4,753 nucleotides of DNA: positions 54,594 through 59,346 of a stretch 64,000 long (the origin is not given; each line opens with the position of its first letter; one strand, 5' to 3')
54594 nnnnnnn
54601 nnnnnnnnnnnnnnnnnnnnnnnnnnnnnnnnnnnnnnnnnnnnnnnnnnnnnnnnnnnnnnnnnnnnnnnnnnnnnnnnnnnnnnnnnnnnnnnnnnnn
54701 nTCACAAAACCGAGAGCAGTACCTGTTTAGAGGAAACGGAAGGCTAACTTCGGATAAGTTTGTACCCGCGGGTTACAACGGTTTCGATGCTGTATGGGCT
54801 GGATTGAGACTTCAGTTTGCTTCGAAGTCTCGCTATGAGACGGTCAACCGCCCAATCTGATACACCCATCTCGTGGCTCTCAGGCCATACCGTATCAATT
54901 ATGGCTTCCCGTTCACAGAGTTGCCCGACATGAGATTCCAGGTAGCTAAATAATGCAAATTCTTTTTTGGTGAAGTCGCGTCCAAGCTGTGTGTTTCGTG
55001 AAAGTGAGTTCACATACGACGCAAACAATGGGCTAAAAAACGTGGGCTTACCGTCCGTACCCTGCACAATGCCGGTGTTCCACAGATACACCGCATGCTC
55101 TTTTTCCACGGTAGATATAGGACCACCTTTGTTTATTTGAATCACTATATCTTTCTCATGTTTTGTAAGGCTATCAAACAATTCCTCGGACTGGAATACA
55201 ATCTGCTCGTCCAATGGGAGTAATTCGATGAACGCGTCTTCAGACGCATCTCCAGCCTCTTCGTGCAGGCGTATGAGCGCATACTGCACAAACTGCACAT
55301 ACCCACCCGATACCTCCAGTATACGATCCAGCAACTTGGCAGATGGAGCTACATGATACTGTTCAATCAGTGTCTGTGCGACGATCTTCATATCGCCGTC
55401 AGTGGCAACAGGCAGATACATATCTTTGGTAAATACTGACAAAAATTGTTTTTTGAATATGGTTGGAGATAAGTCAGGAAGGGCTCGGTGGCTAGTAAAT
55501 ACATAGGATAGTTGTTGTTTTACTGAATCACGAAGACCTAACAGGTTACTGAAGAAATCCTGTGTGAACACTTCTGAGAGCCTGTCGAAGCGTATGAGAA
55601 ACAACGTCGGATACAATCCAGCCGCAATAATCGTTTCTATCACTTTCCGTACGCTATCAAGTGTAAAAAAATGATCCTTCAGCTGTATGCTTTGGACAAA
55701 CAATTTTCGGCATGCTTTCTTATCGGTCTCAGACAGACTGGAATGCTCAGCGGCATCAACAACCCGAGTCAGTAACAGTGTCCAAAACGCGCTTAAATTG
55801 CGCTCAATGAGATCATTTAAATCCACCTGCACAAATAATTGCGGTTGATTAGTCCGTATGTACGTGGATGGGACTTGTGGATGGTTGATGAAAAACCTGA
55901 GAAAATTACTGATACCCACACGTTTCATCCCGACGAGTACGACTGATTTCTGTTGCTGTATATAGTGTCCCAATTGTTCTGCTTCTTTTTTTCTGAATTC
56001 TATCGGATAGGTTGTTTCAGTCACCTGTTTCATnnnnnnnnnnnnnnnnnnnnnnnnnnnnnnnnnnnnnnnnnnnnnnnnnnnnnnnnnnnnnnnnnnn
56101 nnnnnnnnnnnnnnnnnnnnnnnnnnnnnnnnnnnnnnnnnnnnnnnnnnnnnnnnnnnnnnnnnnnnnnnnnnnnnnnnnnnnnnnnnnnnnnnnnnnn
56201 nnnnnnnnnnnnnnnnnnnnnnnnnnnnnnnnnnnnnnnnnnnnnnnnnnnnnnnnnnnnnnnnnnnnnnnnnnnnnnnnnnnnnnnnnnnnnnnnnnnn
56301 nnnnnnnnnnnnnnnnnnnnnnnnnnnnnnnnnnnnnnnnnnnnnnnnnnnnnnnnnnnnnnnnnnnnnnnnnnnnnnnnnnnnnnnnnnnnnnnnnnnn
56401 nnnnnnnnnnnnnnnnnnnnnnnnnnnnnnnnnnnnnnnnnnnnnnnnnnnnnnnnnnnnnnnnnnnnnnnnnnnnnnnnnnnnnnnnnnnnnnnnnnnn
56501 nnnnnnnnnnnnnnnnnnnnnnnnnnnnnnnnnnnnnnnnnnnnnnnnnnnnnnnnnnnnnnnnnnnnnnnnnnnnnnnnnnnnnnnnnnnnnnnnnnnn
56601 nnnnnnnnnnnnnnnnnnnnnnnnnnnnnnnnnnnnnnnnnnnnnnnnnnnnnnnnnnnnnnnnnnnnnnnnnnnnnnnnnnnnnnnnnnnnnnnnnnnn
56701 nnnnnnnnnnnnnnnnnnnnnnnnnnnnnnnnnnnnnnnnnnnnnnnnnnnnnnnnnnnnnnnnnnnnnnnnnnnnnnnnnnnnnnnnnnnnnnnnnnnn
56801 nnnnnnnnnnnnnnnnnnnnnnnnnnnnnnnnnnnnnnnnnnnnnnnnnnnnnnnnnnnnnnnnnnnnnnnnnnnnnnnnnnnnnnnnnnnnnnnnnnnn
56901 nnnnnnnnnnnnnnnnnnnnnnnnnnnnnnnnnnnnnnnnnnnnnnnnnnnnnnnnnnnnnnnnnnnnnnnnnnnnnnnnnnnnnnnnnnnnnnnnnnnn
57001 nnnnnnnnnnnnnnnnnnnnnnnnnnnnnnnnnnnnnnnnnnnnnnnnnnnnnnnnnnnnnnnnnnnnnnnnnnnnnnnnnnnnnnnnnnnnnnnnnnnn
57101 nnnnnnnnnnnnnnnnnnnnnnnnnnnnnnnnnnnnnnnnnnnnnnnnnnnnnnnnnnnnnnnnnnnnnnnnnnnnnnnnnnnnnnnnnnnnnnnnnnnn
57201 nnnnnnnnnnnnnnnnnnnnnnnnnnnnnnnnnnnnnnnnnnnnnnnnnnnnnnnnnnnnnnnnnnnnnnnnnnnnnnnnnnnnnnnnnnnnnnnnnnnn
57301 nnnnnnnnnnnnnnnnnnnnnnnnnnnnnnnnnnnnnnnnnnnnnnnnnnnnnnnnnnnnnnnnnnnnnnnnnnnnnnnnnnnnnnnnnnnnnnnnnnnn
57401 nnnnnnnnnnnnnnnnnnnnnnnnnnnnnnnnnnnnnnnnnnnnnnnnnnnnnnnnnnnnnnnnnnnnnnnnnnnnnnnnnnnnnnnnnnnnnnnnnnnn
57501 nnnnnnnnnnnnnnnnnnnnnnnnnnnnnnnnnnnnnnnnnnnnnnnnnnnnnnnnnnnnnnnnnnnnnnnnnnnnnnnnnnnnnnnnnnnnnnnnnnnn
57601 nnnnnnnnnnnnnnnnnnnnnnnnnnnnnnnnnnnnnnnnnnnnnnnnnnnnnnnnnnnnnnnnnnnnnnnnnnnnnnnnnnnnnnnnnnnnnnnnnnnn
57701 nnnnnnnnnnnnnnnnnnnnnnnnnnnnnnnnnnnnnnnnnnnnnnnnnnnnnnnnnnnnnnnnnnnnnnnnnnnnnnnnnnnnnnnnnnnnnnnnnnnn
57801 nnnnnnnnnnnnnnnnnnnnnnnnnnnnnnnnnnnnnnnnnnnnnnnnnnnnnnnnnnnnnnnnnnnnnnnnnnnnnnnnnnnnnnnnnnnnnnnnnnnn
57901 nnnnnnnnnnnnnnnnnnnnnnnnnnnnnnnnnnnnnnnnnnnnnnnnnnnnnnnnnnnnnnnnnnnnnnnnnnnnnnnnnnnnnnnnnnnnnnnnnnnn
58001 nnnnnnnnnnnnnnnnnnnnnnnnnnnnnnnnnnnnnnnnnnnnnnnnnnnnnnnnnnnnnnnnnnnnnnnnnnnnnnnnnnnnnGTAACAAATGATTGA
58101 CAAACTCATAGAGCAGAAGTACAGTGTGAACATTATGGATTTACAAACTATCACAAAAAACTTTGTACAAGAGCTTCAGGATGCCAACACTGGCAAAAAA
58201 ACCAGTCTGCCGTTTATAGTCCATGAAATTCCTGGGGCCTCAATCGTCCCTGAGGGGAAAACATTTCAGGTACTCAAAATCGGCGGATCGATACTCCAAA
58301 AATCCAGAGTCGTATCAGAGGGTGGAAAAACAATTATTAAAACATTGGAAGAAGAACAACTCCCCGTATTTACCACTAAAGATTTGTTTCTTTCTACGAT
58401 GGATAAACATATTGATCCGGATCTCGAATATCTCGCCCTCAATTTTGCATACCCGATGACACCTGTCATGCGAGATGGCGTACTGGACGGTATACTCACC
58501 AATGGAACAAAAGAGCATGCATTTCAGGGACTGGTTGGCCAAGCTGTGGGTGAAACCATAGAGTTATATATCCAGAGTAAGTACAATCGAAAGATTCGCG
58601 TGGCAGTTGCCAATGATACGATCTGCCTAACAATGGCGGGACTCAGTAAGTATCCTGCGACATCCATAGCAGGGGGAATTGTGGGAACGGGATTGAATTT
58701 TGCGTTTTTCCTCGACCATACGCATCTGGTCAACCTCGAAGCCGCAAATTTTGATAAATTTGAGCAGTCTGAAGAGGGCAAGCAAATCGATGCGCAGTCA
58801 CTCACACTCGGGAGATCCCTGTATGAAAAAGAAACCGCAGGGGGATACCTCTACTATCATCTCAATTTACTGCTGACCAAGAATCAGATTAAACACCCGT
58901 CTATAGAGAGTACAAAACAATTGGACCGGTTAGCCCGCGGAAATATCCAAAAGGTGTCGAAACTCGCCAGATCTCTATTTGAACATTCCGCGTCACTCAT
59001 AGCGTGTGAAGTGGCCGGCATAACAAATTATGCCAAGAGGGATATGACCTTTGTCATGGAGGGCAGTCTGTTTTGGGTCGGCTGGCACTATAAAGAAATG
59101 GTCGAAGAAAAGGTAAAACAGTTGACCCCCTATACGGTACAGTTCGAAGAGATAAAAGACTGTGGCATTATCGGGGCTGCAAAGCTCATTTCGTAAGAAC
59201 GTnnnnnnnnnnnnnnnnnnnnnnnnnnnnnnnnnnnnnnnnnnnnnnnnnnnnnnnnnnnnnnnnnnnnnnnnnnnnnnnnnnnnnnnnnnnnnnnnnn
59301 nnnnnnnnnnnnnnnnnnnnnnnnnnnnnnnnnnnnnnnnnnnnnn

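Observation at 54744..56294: Regulator with a degenerate P-loop NTPase-like N-domain and a C-terminal OmpR-type winged helix, divergent from the sugar operon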

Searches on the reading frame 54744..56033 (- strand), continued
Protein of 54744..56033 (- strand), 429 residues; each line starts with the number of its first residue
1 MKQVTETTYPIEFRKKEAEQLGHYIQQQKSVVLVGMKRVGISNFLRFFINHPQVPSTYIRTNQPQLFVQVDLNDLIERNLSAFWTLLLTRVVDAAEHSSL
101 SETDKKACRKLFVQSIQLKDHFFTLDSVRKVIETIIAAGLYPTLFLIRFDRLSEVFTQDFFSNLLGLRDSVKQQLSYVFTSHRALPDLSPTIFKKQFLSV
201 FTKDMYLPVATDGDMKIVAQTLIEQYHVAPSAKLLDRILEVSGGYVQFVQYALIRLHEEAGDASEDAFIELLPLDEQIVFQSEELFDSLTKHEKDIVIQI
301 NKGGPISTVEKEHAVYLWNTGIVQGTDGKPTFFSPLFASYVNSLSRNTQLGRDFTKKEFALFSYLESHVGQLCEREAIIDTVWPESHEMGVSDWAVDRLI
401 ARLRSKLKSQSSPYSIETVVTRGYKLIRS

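Call 44: search_protein_families(library=pfam, proteins=[L008:7969-9300:-, L078:8021-9475:-, L007:4440-5909:-, L042:3419-4729:-, L001:4439-6364:-, L002:5943-8009:-, L079:7850-8812:-, L028:2806-3792:+, L006:2235-3467:-, L040:8303-9787:-], max_evalue=0.01)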
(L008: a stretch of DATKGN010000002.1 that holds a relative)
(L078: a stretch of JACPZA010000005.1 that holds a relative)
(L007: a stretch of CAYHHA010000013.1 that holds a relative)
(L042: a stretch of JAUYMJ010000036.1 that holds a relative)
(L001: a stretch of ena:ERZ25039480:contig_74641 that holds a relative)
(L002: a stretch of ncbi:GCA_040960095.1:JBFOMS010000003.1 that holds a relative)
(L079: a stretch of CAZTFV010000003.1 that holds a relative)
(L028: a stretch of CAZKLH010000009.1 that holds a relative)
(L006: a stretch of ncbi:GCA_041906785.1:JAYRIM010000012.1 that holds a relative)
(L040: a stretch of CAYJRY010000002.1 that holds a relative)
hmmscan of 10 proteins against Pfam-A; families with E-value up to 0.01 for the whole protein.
L008:7969-9300:- (443 aa): 2 families
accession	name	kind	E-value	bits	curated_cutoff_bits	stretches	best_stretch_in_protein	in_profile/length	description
PF03727.22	Hexokinase_2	-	6.2e-07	29.5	24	1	247-422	38-228/242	Hexokinase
PF00349.27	Hexokinase_1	-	0.0012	19.1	24.3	1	68-219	57-200/201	Hexokinase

L078:8021-9475:- (484 aa): 1 family
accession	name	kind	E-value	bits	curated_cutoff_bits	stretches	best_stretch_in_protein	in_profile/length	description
PF01950.21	FBPase_3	-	2.7e-75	254.2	25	1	76-479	6-360/361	Fructose-1,6-bisphosphatase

L007:4440-5909:- (489 aa): 0 families

L042:3419-4729:- (436 aa): 3 families
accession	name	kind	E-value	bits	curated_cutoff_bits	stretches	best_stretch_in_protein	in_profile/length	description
PF13419.12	HAD_2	-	0.00018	22.1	23.8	0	184-243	69-127/178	Haloacid dehalogenase-like hydrolase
PF00702.32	Hydrolase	-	0.0003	21.7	26.4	1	187-242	90-145/191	haloacid dehalogenase-like hydrolase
PF13344.12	Hydrolase_6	-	0.0071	16.8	27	0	195-232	14-51/101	Haloacid dehalogenase-like hydrolase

L001:4439-6364:- (641 aa): 0 families

L002:5943-8009:- (688 aa): 0 families

L079:7850-8812:- (320 aa): 3 families
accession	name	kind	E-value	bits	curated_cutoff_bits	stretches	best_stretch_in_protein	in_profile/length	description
PF00316.25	FBPase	-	3.7e-61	206.5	34.8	1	15-192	3-191/191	Fructose-1-6-bisphosphatase, N-terminal domain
PF18913.5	FBPase_C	-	1.6e-42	144.7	27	1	196-317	1-124/127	Fructose-1-6-bisphosphatase, C-terminal domain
PF00459.30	Inositol_P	-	0.00019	21.4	27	1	61-126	30-97/271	Inositol monophosphatase family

L028:2806-3792:+ (328 aa): 1 family
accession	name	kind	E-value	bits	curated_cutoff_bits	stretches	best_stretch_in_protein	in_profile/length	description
PF00923.25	TAL_FSA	-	1.5e-39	136.5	27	1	72-327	18-282/285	Transaldolase/Fructose-6-phosphate aldolase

L006:2235-3467:- (410 aa): 1 family
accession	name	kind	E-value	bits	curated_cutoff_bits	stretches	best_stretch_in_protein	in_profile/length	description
PF01636.29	APH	-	3.4e-05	24.2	23.2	1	245-305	143-204/239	Phosphotransferase enzyme family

L040:8303-9787:- (494 aa): 1 family
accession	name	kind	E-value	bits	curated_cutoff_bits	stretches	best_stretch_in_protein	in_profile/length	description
PF00535.33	Glycos_transf_2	-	5.8e-06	26.8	23.3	1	79-242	2-143/168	Glycosyl transferase family 2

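Call 77: fold_search(model_id=the predicted structure, library=pdb)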
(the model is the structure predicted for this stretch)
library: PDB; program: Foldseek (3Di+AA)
matches with E <= 10: 1285; with E <= 0.001: 160
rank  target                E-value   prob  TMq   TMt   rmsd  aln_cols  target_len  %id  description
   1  2qen                  6.3e-08  1.00  0.48  0.57   6.7       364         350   15  The walker-type atpase paby2304 of pyrococcus abyssi (released 2008-07-01)
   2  4xgc_D                3.7e-07  1.00  0.35  0.34  17.1       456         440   12  Crystal structure of the eukaryotic origin recognition complex (released 2015-04-01)
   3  7jk6_D                6.0e-07  1.00  0.34  0.33  17.4       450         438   12  Structure of Drosophila ORC in the active conformation (released 2020-09-09)
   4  5uj7_D                1.2e-06  1.00  0.34  0.37  16.9       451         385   11  Structure of the active form of human Origin Recognition Complex ATPase motor module, complex subunitS 1, 4, 5 (released 2017-02-08)
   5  4xgc_E                1.2e-06  1.00  0.34  0.36  17.8       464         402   12  Crystal structure of the eukaryotic origin recognition complex (released 2015-04-01)
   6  7jpp_E                1.6e-06  1.00  0.37  0.38  17.1       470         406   10  ORC-O2WH: Human Origin Recognition Complex (ORC) with dynamic/unresolved ORC1 AAA+ domain (released 2020-09-09)
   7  1w5t_A                2.0e-06  1.00  0.42  0.44   8.5       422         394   12  Structure of the Aeropyrum Pernix ORC2 protein (ADPNP-ADP complexes) (released 2004-10-05)
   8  7jgr_D                3.1e-06  1.00  0.34  0.33  16.9       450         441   12  Structure of Drosophila ORC bound to DNA (84 bp) and Cdc6 (released 2020-09-09)
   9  5uj7_C                3.6e-06  1.00  0.35  0.38  17.2       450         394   11  Structure of the active form of human Origin Recognition Complex ATPase motor module, complex subunitS 1, 4, 5 (released 2017-02-08)
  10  7jk5_E                3.6e-06  1.00  0.33  0.36  16.8       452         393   11  Structure of Drosophila ORC bound to DNA (released 2020-09-09)
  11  7jpo_D                3.7e-06  1.00  0.30  0.32  17.1       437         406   10  ORC-O1AAA: Human Origin Recognition Complex (ORC) with dynamic/unresolved ORC2 WH (released 2020-09-02)
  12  1w5t_C                6.7e-06  1.00  0.42  0.45  13.8       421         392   12  Structure of the Aeropyrum Pernix ORC2 protein (ADPNP-ADP complexes) (released 2004-10-05)
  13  7jps_D                7.3e-06  1.00  0.31  0.33  17.1       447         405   10  ORC-DNA: Human Origin Recognition Complex (ORC) with DNA bound in the core (released 2020-09-09)
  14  2qby_A                8.1e-06  1.00  0.40  0.46  11.0       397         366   10  Crystal structure of a heterodimer of Cdc6/Orc1 initiators bound to origin DNA (from S. solfataricus) (released 2007-09-11)
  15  7jps_E                8.9e-06  1.00  0.34  0.37  17.7       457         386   11  ORC-DNA: Human Origin Recognition Complex (ORC) with DNA bound in the core (released 2020-09-09)
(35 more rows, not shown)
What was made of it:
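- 55416..55952 (-): P-loop NTPase-like core (aa about 28-206; strands at 30-34, 65-71, 141-147, 176-181, 202-206). Foldseek top hit 2qen, E 6e-8 (call 77).
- Foldseek gives the same ranking (call 77).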

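Call 86: search_protein_families(library=padloc, proteins=[window:54744-56033:-], max_evalue=0.01)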
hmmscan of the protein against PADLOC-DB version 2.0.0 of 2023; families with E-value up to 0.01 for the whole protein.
window:54744-56033:- (429 aa): 0 families
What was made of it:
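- Tried and rejected: A defence-system role: no PADLOC hits (call 86).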

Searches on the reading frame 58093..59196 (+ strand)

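Call 3: search_protein_families(library=pfam, proteins=[window:58093-59196:+], max_evalue=0.1)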
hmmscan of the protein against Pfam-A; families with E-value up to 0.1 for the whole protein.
window:58093-59196:+ (367 aa): 2 families
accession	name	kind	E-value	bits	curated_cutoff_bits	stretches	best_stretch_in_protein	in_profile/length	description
PF03727.22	Hexokinase_2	-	4.1e-13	49.7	24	2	279-363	144-237/242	Hexokinase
PF00349.27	Hexokinase_1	-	3.5e-07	30.6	24.3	1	6-182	5-198/201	Hexokinase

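Call 4: search_protein_families(library=ncbifam, proteins=[window:58093-59196:+], max_evalue=0.1)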
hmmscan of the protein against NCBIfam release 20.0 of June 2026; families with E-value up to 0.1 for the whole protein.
window:58093-59196:+ (367 aa): 0 families
